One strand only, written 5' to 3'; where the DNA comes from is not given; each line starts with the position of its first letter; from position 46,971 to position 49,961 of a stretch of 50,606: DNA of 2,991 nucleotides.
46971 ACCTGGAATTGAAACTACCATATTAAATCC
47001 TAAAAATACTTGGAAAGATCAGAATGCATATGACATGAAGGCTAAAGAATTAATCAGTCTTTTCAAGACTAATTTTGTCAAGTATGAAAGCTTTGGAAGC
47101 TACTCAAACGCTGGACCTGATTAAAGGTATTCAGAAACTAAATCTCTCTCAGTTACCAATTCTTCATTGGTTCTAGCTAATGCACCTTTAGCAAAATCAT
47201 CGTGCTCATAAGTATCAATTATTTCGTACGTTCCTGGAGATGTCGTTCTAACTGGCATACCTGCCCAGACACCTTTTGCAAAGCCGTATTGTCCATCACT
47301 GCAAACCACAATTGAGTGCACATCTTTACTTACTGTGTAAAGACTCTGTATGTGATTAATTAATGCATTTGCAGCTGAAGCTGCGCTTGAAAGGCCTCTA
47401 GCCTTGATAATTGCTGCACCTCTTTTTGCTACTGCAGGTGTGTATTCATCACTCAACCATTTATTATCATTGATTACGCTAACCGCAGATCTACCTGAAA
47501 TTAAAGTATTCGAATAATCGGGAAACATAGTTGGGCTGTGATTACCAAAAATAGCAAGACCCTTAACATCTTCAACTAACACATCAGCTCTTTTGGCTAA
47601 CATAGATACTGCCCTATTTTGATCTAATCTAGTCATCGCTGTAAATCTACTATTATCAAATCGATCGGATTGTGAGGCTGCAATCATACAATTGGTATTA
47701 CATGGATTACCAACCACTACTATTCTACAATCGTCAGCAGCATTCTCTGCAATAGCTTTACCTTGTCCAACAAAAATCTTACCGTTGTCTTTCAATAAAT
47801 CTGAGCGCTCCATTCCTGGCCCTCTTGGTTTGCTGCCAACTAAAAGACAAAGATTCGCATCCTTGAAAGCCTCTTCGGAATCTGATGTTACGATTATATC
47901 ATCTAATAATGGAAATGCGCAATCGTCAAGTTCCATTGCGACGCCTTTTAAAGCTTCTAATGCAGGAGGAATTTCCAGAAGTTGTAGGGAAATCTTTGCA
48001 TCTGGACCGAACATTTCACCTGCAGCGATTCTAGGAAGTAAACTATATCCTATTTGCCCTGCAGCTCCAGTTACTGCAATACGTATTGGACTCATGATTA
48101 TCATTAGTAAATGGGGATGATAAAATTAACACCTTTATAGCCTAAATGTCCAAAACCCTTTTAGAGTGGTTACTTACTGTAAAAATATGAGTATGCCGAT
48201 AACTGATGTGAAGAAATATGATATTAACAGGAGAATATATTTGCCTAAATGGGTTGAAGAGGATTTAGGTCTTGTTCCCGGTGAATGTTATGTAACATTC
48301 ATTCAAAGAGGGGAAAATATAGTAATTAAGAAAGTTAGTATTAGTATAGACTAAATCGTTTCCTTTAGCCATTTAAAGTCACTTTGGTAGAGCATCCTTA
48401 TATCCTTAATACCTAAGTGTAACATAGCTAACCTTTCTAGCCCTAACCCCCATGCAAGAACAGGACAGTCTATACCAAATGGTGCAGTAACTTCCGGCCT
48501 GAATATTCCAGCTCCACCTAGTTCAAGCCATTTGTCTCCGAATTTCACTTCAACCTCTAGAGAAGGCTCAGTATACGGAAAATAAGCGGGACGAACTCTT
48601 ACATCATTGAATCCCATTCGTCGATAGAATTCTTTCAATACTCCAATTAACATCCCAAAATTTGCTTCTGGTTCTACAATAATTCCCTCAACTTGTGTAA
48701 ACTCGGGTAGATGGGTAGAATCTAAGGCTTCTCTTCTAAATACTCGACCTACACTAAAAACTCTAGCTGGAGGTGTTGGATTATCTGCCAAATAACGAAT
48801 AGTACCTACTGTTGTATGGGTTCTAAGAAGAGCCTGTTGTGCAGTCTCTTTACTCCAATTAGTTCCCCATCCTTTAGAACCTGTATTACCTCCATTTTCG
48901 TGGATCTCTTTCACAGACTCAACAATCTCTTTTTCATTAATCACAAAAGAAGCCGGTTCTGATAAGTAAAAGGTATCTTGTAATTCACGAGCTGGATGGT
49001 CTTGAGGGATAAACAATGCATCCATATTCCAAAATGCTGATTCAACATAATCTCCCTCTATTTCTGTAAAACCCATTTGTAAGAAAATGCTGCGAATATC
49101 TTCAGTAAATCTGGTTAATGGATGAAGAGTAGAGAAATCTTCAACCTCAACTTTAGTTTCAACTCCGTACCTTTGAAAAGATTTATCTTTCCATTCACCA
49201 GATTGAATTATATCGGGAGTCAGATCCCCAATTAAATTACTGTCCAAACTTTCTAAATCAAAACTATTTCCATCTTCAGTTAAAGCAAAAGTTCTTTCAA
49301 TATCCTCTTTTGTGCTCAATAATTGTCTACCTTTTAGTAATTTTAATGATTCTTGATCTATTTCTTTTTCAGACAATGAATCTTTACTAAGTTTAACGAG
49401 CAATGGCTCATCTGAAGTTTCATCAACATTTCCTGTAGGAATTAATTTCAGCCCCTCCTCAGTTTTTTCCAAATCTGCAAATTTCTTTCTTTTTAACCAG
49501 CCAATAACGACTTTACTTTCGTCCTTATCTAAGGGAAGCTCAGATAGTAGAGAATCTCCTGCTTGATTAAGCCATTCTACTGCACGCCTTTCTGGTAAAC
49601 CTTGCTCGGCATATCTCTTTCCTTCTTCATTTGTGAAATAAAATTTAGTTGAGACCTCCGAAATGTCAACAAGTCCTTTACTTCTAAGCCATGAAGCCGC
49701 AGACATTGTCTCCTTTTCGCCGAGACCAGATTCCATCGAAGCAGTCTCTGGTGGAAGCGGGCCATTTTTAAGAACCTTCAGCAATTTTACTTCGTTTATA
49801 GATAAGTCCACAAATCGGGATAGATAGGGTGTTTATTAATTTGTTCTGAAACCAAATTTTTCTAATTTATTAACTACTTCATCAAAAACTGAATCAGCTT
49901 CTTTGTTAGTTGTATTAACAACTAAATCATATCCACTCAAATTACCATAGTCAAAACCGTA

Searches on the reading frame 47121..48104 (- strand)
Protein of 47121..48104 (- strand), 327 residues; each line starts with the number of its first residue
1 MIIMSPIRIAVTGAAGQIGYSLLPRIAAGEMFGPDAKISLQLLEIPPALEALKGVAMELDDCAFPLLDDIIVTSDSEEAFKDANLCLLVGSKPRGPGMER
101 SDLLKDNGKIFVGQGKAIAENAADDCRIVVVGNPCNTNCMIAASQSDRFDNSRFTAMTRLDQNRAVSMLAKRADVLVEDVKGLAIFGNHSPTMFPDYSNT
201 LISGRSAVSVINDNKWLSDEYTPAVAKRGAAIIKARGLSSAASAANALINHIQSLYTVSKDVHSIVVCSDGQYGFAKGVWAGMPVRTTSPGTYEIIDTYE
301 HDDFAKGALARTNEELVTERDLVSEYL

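Call 42: search_protein_families(library=pfam, proteins=[window:47121-48104:-], max_evalue=0.00001)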
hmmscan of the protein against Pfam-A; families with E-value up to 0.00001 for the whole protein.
window:47121-48104:- (327 aa): 2 families
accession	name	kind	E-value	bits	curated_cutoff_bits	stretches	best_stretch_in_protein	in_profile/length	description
PF00056.29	Ldh_1_N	-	1.1e-32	113.4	27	1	8-148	2-134/141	lactate/malate dehydrogenase, NAD binding domain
PF02866.23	Ldh_1_C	-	1.5e-30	106.9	22.6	1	158-321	1-168/174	lactate/malate dehydrogenase, alpha/beta C-terminal domain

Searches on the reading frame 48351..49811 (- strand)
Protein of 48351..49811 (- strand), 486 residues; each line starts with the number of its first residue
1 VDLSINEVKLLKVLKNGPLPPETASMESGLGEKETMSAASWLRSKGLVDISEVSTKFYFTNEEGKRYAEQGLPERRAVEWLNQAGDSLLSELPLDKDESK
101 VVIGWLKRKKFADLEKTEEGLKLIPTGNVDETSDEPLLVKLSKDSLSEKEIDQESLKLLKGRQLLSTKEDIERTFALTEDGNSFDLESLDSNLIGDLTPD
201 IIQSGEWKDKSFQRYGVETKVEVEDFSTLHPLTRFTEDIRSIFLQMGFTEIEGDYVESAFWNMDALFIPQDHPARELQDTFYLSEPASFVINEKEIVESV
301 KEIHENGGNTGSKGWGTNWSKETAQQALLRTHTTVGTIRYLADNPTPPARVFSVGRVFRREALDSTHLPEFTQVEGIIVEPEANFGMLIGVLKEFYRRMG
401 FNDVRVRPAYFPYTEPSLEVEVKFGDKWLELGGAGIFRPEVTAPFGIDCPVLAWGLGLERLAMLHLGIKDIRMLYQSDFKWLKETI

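Call 42: search_protein_families(library=pfam, proteins=[window:48351-49811:-], max_evalue=0.00001)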
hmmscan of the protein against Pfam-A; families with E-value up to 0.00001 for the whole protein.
window:48351-49811:- (486 aa): 3 families
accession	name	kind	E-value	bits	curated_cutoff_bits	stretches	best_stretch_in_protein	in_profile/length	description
PF01409.25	tRNA-synt_2d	-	1.6e-90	303.4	19.8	1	220-484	7-245/246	tRNA synthetases class II core domain (F)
PF17759.6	tRNA_synthFbeta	-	4e-08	33.4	22.4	1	324-453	69-209/214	Phenylalanyl tRNA synthetase beta chain CLM domain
PF00152.25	tRNA-synt_2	-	1.9e-07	30.9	25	0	350-375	93-118/308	tRNA synthetases class II (D, K and N)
